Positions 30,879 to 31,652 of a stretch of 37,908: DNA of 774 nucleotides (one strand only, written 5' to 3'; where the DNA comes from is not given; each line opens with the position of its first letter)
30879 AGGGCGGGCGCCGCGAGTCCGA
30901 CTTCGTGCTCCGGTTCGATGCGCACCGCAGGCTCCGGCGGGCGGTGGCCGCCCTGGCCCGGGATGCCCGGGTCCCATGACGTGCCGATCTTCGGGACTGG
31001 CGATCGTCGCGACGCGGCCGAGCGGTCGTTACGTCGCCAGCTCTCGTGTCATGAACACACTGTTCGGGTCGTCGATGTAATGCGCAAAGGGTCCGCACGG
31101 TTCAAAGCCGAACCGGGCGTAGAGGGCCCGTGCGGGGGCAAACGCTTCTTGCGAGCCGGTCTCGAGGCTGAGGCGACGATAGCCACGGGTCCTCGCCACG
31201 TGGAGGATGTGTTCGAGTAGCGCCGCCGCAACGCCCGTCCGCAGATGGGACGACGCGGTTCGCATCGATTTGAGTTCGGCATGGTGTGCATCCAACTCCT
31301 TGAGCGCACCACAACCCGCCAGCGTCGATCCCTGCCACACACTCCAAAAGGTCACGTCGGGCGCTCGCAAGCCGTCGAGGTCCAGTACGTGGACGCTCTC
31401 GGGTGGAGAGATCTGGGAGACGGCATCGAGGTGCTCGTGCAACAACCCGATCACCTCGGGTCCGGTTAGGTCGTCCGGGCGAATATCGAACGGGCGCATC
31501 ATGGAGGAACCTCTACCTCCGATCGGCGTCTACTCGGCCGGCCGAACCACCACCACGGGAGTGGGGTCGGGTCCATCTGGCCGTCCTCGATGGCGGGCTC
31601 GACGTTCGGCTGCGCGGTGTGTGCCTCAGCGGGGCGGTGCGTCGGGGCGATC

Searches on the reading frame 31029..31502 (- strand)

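Call 13: search_protein_families(library=pfam, proteins=[window:31029-31502:-], max_evalue=0.01)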
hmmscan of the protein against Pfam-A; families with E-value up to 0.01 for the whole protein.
window:31029-31502:- (157 aa): 3 families
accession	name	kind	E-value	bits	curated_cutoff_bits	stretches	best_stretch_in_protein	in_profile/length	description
PF00583.31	Acetyltransf_1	-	3.9e-15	56.6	20.7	1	34-133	18-116/116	Acetyltransferase (GNAT) family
PF13508.13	Acetyltransf_7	-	1e-09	39.1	27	1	49-135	2-84/84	Acetyltransferase (GNAT) domain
PF13673.13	Acetyltransf_10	-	7.3e-06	26.4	23.6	1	47-138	28-112/128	Acetyltransferase (GNAT) domain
